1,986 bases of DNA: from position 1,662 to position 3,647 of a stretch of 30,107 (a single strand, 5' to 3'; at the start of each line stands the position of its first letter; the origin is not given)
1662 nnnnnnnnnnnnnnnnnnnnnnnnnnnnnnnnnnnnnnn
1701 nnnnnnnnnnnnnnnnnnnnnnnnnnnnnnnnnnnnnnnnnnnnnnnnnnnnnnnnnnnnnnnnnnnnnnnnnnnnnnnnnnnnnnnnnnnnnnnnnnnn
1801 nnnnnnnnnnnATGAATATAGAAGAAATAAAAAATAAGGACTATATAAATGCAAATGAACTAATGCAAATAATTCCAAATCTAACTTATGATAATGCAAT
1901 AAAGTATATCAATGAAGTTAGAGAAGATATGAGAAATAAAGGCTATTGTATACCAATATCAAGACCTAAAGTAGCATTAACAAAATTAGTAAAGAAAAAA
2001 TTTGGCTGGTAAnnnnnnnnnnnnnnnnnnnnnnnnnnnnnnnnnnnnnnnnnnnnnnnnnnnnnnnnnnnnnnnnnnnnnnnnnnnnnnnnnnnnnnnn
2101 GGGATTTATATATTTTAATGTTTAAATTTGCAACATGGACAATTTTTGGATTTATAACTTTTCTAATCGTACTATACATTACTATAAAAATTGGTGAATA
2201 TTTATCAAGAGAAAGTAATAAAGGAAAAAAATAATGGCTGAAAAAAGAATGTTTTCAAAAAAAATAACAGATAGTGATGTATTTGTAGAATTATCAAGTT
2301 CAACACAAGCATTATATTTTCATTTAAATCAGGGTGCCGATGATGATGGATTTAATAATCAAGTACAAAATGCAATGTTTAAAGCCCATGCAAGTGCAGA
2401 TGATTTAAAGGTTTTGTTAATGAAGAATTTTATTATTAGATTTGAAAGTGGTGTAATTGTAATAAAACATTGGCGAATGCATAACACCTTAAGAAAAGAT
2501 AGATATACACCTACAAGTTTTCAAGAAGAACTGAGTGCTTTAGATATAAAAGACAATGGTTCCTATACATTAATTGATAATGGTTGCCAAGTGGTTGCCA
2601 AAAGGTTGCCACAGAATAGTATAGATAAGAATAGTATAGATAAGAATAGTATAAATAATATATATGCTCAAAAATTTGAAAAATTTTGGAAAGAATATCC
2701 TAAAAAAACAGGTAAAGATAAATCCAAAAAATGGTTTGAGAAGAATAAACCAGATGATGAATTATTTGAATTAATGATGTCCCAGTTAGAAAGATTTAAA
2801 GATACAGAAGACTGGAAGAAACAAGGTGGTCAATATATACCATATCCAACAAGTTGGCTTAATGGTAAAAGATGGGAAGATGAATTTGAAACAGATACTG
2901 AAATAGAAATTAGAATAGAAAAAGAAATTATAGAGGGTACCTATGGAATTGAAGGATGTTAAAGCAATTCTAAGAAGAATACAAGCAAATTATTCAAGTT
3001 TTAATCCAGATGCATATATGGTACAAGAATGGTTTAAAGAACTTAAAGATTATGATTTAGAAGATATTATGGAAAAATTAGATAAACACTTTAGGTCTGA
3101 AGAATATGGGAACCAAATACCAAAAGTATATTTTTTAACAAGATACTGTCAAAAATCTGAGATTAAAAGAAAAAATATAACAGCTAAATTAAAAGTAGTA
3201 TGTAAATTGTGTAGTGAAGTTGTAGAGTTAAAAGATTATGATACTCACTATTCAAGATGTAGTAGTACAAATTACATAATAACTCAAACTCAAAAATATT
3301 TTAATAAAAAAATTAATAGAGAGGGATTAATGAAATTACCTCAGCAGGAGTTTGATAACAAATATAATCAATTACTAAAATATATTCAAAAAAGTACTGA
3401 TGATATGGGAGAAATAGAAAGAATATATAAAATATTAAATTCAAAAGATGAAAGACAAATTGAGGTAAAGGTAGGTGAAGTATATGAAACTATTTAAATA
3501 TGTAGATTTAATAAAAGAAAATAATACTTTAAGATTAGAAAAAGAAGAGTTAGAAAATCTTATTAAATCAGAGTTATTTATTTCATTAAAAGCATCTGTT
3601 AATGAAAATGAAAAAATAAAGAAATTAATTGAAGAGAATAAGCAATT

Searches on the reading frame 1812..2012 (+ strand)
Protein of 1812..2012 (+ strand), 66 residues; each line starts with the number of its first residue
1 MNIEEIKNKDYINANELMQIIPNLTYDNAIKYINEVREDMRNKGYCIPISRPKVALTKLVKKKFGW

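Call 13: search_protein_families(library=pfam, proteins=[window:1812-2012:+], max_evalue=0.01)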
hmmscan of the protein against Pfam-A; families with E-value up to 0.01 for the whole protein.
window:1812-2012:+ (66 aa): 0 families

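Call 26: search_protein_families(library=phrogs, proteins=[window:1812-2012:+], max_evalue=0.01)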
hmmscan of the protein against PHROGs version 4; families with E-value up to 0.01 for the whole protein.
window:1812-2012:+ (66 aa): 1 family
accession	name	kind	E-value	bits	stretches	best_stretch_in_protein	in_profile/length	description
phrog_989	-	unknown function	0.00016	22.4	1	7-64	2-55/70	-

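Call 34: find_related_loci(query=A2, collection=viral_contigs, flank=5000)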
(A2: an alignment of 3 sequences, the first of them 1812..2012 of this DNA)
Query A2 (66 aa) in viral_contigs; peptide patterns used: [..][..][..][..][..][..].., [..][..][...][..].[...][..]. (x = any residue, [..] = any of these).
597 stretches matched a pattern (row limit reached: there are more); 16 encode a relative of the query (tblastn E <= 1e-3); 16 distinct loci.
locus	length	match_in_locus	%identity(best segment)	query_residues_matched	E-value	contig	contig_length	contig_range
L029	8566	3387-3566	72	7-66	2e-28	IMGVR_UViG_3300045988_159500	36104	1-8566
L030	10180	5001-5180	72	7-66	2e-28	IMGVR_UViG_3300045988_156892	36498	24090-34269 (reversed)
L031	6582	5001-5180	72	7-66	2e-28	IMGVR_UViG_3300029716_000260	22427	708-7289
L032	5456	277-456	72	7-66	2e-28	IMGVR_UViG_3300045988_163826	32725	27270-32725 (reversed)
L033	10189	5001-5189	67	4-66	6e-26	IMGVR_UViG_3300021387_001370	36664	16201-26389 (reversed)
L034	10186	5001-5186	58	5-66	4e-22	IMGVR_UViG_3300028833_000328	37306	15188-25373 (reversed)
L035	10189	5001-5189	51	4-66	4e-19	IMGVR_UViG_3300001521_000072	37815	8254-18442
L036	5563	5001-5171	56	9-65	5e-18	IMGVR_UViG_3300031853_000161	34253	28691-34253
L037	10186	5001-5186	45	4-65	3e-15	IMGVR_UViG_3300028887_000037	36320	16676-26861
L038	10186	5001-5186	47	4-65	4e-15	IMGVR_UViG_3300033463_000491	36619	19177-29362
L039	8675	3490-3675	47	4-65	5e-15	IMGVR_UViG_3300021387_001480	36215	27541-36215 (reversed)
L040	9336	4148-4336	46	4-66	1e-14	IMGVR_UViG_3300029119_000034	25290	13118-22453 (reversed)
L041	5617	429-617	46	4-66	2e-14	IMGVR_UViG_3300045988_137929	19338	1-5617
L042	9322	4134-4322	46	4-66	2e-14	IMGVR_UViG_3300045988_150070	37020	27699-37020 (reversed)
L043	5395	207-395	46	4-66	2e-14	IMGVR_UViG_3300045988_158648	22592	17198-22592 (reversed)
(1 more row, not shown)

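Call 57: find_homologous_proteins(query=window:1812-2009:+, max_evalue=0.001)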
Query window:1812-2009:+ (66 aa): 117 proteins with E <= 0.001 among 117 candidates.
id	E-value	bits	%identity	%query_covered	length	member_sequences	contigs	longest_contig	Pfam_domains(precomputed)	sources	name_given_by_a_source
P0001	8.5e-37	141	100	100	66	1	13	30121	-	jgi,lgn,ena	-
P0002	2.7e-36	140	98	100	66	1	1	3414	-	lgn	-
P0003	3.7e-36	139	98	100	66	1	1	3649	-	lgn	-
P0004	6.6e-36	138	95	100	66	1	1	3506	-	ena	-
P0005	7.0e-36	138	97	100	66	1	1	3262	-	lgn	-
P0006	4.9e-35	136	97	100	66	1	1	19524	-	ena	-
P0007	5.4e-32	126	85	100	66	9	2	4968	-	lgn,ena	-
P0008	8.2e-29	116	77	100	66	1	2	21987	-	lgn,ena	-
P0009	1.1e-27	113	76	100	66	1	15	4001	-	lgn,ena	-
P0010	2.7e-27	111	74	100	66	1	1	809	-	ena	-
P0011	6.3e-26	107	73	97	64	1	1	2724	-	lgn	-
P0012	6.7e-26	107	73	100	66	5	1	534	-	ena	-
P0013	1.9e-24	102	71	100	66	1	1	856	-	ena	-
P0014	1.6e-23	99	71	89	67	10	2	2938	-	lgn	-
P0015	3.6e-23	98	67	100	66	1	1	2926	-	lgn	-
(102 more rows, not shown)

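Call 58: find_encoding_contigs(protein=P0001, flank=4000, max_places=10)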
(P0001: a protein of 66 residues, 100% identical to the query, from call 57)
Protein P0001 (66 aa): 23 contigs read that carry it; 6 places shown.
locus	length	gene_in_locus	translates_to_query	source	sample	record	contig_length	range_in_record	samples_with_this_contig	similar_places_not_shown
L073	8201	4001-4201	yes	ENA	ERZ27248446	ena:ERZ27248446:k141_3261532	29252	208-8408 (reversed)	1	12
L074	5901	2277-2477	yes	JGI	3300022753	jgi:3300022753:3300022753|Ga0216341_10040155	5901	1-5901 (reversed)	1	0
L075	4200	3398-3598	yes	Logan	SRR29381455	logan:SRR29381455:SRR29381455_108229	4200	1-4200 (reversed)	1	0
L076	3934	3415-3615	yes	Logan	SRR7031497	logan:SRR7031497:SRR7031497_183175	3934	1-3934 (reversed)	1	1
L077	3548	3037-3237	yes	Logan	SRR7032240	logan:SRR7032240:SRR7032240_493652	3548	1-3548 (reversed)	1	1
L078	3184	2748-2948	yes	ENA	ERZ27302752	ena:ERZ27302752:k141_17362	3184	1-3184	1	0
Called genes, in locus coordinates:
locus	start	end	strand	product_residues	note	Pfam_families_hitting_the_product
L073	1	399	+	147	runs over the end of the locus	-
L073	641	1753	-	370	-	PF14659:Phage_int_SAM_3, PF22022:Phage_int_M (faint), PF00589:Phage_integrase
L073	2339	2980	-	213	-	PF12844:HTH_19, PF01381:HTH_3, PF13443:HTH_26, PF13560:HTH_31, PF00717:Peptidase_S24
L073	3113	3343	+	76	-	PF13560:HTH_31 (weak), PF12844:HTH_19, PF13443:HTH_26 (weak), PF01381:HTH_3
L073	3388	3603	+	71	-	-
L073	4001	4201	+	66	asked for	-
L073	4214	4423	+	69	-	-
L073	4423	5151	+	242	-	-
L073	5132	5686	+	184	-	-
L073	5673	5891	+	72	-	-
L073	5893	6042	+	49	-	-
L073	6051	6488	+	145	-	-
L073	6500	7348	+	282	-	PF02899:Phage_int_SAM_1 (weak), PF00589:Phage_integrase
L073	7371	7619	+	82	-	-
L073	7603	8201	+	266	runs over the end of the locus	PF13392:HNH_3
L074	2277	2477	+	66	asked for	-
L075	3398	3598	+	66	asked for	-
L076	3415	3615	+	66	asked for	-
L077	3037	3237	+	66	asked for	-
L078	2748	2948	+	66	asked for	-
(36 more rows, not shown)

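Call 59: find_encoding_contigs(protein=P0006, flank=4000, max_places=4)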
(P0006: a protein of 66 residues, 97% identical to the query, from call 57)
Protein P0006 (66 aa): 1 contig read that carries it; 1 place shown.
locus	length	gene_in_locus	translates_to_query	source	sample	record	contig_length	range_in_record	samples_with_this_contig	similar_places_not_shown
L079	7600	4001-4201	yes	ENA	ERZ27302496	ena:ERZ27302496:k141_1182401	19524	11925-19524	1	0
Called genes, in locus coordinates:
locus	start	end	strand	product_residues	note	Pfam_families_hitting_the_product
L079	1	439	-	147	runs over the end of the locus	-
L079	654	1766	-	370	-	PF14659:Phage_int_SAM_3, PF22022:Phage_int_M (faint), PF00589:Phage_integrase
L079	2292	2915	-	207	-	-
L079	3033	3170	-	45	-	-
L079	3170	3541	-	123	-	PF12844:HTH_19 (weak), PF01381:HTH_3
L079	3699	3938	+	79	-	PF05339:DUF739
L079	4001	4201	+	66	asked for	-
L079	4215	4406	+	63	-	-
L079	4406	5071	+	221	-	-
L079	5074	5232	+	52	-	-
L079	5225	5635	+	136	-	-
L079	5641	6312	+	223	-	-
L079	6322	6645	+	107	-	-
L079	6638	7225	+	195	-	-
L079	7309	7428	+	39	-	-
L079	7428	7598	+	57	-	?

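Call 61: find_encoding_contigs(protein=P0002, flank=4000, max_places=3)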
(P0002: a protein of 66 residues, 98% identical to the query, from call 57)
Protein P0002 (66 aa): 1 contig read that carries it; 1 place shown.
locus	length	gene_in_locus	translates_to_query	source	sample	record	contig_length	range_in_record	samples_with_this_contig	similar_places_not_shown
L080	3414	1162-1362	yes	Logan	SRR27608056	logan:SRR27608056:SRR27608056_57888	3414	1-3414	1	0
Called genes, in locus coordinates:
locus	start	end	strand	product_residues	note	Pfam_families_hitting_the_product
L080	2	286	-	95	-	?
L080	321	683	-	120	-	PF12844:HTH_19 (weak), PF01381:HTH_3 (weak)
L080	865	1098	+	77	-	PF05339:DUF739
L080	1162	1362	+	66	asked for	-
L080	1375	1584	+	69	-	-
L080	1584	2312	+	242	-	-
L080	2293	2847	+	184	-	-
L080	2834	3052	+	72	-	-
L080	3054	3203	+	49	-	-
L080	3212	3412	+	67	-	?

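Call 62: find_encoding_contigs(protein=P0003, flank=4000, max_places=3)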
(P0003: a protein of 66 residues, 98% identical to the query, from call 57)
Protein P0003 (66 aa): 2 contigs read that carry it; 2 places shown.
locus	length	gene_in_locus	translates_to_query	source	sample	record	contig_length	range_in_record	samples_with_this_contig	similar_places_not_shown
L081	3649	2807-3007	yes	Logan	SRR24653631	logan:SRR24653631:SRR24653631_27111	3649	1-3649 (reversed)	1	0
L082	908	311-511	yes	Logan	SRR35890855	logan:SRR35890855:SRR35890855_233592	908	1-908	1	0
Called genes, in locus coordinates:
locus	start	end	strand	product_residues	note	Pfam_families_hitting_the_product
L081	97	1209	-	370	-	PF14659:Phage_int_SAM_3, PF22022:Phage_int_M (faint), PF00589:Phage_integrase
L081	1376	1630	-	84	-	-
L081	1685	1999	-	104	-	PF06114:Peptidase_M78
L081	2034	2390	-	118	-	-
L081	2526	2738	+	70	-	PF01381:HTH_3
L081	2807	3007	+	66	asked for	-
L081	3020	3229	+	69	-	-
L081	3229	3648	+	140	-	?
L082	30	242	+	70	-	PF01381:HTH_3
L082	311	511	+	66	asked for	-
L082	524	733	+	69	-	-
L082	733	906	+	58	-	?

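Call 63: find_encoding_contigs(protein=P0004, flank=4000, max_places=3)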
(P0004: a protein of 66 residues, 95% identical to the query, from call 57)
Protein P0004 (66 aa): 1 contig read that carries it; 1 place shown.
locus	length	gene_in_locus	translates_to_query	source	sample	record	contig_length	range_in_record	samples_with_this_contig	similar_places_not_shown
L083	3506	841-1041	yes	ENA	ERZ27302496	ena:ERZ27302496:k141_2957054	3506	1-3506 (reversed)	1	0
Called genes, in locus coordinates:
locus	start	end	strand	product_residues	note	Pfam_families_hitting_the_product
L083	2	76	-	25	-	?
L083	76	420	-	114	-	PF01381:HTH_3, PF12844:HTH_19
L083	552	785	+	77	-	PF01381:HTH_3, PF13443:HTH_26 (weak)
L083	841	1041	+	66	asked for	-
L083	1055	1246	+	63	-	-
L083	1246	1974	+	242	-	-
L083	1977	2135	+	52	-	-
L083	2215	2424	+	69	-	-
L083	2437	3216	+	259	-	-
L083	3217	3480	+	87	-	-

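Call 64: find_encoding_contigs(protein=P0005, flank=4000, max_places=3)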
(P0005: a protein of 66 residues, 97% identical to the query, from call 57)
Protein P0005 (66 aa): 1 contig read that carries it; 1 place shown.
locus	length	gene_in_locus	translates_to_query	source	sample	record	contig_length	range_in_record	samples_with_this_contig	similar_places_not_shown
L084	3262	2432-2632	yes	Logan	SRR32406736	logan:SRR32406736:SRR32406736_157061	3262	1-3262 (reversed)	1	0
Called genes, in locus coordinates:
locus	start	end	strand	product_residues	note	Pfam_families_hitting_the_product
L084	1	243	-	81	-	?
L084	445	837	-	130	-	-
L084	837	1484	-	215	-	PF00717:Peptidase_S24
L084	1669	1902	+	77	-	-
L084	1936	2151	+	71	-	-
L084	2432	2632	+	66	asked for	-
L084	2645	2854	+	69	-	-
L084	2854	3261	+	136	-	?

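Call 65: find_encoding_contigs(protein=P0007, flank=4000, max_places=3)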
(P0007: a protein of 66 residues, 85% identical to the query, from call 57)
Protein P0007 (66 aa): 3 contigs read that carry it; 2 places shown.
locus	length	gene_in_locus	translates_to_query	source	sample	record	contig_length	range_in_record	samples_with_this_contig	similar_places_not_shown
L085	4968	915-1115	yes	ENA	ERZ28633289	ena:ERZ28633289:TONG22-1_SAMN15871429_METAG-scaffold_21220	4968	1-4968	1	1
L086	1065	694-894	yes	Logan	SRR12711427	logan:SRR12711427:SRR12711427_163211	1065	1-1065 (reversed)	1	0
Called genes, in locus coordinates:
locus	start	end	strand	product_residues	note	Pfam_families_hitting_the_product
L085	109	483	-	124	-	PF12844:HTH_19, PF13560:HTH_31 (faint), PF01381:HTH_3, PF07022:Phage_CI_repr (weak)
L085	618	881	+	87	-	PF01381:HTH_3, PF12844:HTH_19, PF13443:HTH_26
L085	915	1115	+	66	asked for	-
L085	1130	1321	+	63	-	-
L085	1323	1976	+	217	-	PF19808:DUF6291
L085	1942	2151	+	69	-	-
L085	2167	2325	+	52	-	-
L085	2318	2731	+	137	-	-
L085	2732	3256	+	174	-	PF27148:Slr1353_N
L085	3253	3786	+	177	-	-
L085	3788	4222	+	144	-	PF00436:SSB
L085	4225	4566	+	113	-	-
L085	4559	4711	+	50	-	-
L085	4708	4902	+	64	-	-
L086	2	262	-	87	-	?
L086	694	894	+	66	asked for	-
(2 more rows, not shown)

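Call 66: find_encoding_contigs(protein=P0008, flank=4000, max_places=3)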
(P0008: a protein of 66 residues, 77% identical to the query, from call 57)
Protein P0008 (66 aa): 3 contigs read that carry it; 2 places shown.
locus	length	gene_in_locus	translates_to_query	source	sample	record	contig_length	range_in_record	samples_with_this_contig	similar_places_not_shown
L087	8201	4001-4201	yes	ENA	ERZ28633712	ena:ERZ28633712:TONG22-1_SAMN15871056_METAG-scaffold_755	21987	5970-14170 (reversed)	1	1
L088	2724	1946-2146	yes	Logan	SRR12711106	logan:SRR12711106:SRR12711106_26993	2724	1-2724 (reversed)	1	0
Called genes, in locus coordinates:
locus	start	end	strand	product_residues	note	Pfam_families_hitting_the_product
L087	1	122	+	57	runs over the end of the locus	-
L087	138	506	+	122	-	-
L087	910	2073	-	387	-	PF14659:Phage_int_SAM_3, PF00589:Phage_integrase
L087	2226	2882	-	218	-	-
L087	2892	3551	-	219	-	PF12844:HTH_19 (weak), PF01381:HTH_3, PF13443:HTH_26 (weak), PF00717:Peptidase_S24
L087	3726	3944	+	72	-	PF01381:HTH_3, PF13443:HTH_26, PF13560:HTH_31 (weak)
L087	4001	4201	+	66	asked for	-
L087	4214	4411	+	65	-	-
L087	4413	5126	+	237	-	-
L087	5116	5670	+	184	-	-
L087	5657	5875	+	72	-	PF02183:HALZ (faint)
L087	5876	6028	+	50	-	-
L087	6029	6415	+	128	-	-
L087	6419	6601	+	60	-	-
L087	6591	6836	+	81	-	-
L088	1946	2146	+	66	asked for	-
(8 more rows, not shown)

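Call 71: search_solved_structures(query=A5, max_evalue=10)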
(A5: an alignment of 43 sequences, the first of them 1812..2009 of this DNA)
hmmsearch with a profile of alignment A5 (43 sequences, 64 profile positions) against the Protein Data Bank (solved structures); distinct sequences matched with E-value up to 10: 6.
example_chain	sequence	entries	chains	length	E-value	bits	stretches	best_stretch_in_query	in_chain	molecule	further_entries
9mm5_A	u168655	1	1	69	0.06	16.6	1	23-40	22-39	De novo designed minibinder - dC2_049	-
9mni_A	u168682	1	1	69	0.099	15.9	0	24-39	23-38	De novo designed minibinder - dC2_050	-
7d34_A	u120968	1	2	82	0.21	14.8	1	5-34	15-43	ATP-dependent Clp protease adapter protein CLPS1, chloroplastic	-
6e2j_B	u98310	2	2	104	0.61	13.4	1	6-29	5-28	Keratin, type I cytoskeletal 10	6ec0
8a3w_K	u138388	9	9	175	0.97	12.7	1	34-60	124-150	Putative 40S ribosomal protein L14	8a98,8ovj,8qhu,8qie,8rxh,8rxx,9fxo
4rkm_A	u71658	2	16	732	1.8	11.8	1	24-40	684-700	MccA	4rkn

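Call 72: search_protein_families(library=pfam, alignment_id=A5, max_evalue=1)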
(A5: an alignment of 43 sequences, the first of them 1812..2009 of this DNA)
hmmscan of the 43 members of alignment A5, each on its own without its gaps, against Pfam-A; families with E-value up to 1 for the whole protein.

A. member 1, window:1812-2009:+ (66 aa): 0 families

B. families by the number of members that match (of 43 scanned): 17 families
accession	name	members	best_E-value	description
PF10992.13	Epiplasmin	4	0.041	Epiplasmin protein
PF02561.19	FliS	3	0.052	Flagellar protein FliS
PF03013.19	Pyr_excise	2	0.039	Pyrimidine dimer DNA glycosylase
PF25005.1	PSF2_N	2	0.1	PSF2 N-terminal domain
PF05757.16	PsbQ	1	0.0068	Oxygen evolving enhancer protein 3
PF09124.16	Endonuc-dimeris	1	0.028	T4 recombination endonuclease VII, dimerisation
PF05880.17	Fiji_64_capsid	1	0.033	Fijivirus 64 kDa capsid protein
PF04409.17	DUF530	1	0.036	Protein of unknown function (DUF530)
PF19329.4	KCTD11_21_C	1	0.061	BTB/POZ domain-containing protein KCTD11/21 C-terminus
PF11372.14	DUF3173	1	0.076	Domain of unknown function (DUF3173)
PF00142.24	Fer4_NifH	1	0.088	4Fe-4S iron sulfur cluster binding proteins, NifH/frxC family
PF21111.3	CDI_toxin_EC869_like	1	0.098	CDI toxin restriction endonuclease-like domain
PF22381.2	Staph_reg_Sar_Rot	1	0.11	Transcriptional regulator SarA/Rot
PF14689.11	SPOB_a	1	0.16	Sensor_kinase_SpoOB-type, alpha-helical domain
PF04255.20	DUF433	1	0.17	Protein of unknown function (DUF433)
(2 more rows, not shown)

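Call 74: predict_structure(alignment_id=A5)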
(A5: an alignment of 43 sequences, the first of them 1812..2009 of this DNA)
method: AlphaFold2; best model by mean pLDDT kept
length: 66 residues; sequences in the alignment: 43
mean_pLDDT: 90.8   pTM: 0.74
mean pLDDT of the five models: 90.8, 90.6, 89.4, 88.8, 87.3
residues with pLDDT >= 90: 46; 70-90: 20; 50-70: 0; < 50: 0
segments of 3 or more residues with pLDDT < 50: none
pLDDT, mean of each block of 10 residues (from residue 1): 89 93 92 94 89 91 86
secondary structure, 60 per line:
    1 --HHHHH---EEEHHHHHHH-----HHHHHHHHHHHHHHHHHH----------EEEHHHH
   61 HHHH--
elements in order: H3-7 E11-13 H14-20 H26-43 E54-56 H57-64

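Call 77: fold_search(model_id=the predicted structure, library=pdb)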
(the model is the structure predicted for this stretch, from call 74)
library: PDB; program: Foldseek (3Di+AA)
matches with E <= 10: 368; with E <= 0.001: 0
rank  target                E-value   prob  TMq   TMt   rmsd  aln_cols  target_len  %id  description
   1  8gm4_B                1.7e-01  0.85  0.53  0.51   4.0        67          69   16  Functional construct of the Eukaryotic elongation factor 2 kinase bound to an ATP-competitive inhibitor (released 2023-05-31)
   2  2ro9_MODEL_1_A        1.7e-01  0.63  0.48  0.46   4.7        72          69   17  Solution structure of calcium bound soybean calmodulin isoform 1 C-terminal domain (released 2008-04-08)
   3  6yns_A                2.6e-01  0.60  0.48  0.27   4.8        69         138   16  CaM-P458 complex (crystal form 2) (released 2021-03-17)
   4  7t2q                  2.8e-01  0.66  0.50  0.26   4.0        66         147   17  PEGylated Calmodulin-1 (K148U) (released 2022-10-26)
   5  9kuz_C                3.2e-01  0.54  0.49  0.26   5.5        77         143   16  Crystal Structure of the Kv7.1 C-terminal Domain in Complex with Calmodulin disease mutation D134H (released 2025-12-10)
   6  9kuu_C                3.5e-01  0.72  0.50  0.25   3.9        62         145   14  Crystal Structure of the Kv7.1 C-terminal Domain in Complex with Calmodulin disease mutation D130G (released 2025-12-10)
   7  9pcq_B00A             3.5e-01  0.69  0.51  0.29   4.2        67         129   16  Phosphorylation of a Conserved Aspartate at the Eukaryotic Elongation Factor 2 Kinase Catalytic Site (released 2026-03-04)
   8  4jwq_C                3.5e-01  0.60  0.49  0.45   4.8        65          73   17  Crystal Structure of the Calcium Binding Domain of CDPK3 from Plasmodium Berghei, PB000947.00 (released 2013-04-17)
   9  1up5_A                3.5e-01  0.60  0.51  0.27   4.5        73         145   18  Chicken Calmodulin (released 2005-03-24)
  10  4rjd_A                4.0e-01  0.69  0.54  0.54   4.3        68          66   16  TFP bound in alternate orientations to calcium-saturated Calmodulin C-Domains (released 2015-08-26)
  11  2v01                  4.0e-01  0.60  0.52  0.27   4.4        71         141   20  Recombinant vertebrate calmodulin complexed with Pb (released 2007-08-14)
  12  6yns_B                4.0e-01  0.51  0.50  0.27   4.9        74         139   18  CaM-P458 complex (crystal form 2) (released 2021-03-17)
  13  8dgh_MODEL_1_A        4.0e-01  0.44  0.50  0.49   4.9        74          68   19  NMR Structure of calmodulin bound to C-terminal site in the beta-subunit of cyclic nucleotide-gated channel (released 2022-12-14)
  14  6paw_C                4.0e-01  0.38  0.47  0.41   6.6        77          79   17  Crystal structure of DAPK2 S308A Calcium/Calmodulin complex (released 2020-06-17)
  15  8aht_A                4.2e-01  0.63  0.52  0.28   4.2        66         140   18  Crystal structure of Plasmodium falciparum Ca2+/Calmodulin in complex with melittin (released 2023-03-22)
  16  4aqr_B                4.2e-01  0.63  0.53  0.28   3.9        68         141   15  Crystal structure of calmodulin in complex with the regulatory domain of a plasma-membrane Ca2+-ATPase (released 2012-10-17)
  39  3sg6                  6.8e-01  0.30  0.47  0.11   4.9        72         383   18  Crystal Structure of Dimeric GCaMP2-LIA(linker 1) (released 2012-06-20)
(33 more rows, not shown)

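Call 78: fold_search(model_id=the predicted structure, library=viral)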
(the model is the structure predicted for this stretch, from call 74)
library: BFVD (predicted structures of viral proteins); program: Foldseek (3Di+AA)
matches with E <= 10: 216; with E <= 0.001: 0
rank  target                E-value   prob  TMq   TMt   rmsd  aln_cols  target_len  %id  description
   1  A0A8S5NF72            1.2e-02  1.00  0.73  0.54   2.5        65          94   15  Uncharacterized protein [Siphoviridae sp. ctxzZ3]
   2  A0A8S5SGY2            2.8e-02  1.00  0.71  0.34   1.6        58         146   21  Helix-turn-helix domain protein [Myoviridae sp. ctHMa1]
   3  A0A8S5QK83            2.8e-02  1.00  0.75  0.56   2.2        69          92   14  Uncharacterized protein [Siphoviridae sp. ctNYt19]
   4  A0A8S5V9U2            1.6e-01  0.96  0.61  0.67   2.8        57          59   18  Lactose operon repressor-repressor, allosteric, tetramer, DNA-binding, Repressor [Siphoviridae sp. ct6rT12]
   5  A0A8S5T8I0            2.3e-01  0.77  0.53  0.44   3.6        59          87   12  HTH-type transcriptional regulator [Siphoviridae sp. ctmIh35]
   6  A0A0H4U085            3.5e-01  0.84  0.65  0.54   2.5        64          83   22  (no name in the UniProt tables at hand)
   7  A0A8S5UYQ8            4.0e-01  0.57  0.53  0.51   4.9        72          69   15  Excisionase [Siphoviridae sp. ctkKt3]
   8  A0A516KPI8            4.0e-01  0.47  0.46  0.34   4.9        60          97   13  Helix-turn-helix DNA binding domain protein [Microbacterium phage Tyrumbra]
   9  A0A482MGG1            4.9e-01  0.47  0.48  0.51   3.7        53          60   17  Uncharacterized protein [Serratia phage Serbin]
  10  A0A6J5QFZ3            4.9e-01  0.35  0.48  0.47   6.4        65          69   18  Uncharacterized protein [uncultured Caudovirales phage]
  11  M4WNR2                6.0e-01  0.18  0.41  0.26   5.1        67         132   15  Uncharacterized protein [Mycobacterium phage FF47]
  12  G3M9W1                6.9e-01  0.30  0.50  0.37   5.5        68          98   12  Gp220 [Bacillus phage G]
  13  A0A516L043            6.9e-01  0.14  0.38  0.15   6.6        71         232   21  (no name in the UniProt tables at hand)
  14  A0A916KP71            7.3e-01  0.35  0.50  0.27   4.1        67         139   15  Ca2+ BP [Adoxophyes honmai entomopoxvirus 'L']
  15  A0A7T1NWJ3            7.3e-01  0.21  0.44  0.41   5.4        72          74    6  Helix-turn-helix DNA binding protein [Gordonia phage Lilbeanie]
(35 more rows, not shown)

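Call 94: search_dna_similar(query=window:1812-2009:+, collection=phages, mode=protein, max_rows=30, max_evalue=0.01)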
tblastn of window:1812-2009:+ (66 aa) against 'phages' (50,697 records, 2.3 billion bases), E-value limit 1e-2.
No match.

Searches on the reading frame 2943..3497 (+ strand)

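Call 13: search_protein_families(library=pfam, proteins=[window:2943-3497:+], max_evalue=0.01)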
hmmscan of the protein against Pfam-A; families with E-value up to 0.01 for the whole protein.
window:2943-3497:+ (184 aa): 0 families

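Call 26: search_protein_families(library=phrogs, proteins=[window:2943-3497:+], max_evalue=0.01)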
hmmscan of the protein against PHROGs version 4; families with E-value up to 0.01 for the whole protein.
window:2943-3497:+ (184 aa): 2 families
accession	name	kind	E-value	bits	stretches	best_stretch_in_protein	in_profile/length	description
phrog_2289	-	DNA, RNA and nucleotide metabolism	1.8e-06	29.3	1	1-64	1-65/116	helicase loader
phrog_10105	-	unknown function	1.3e-05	25.8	1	8-82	11-83/210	-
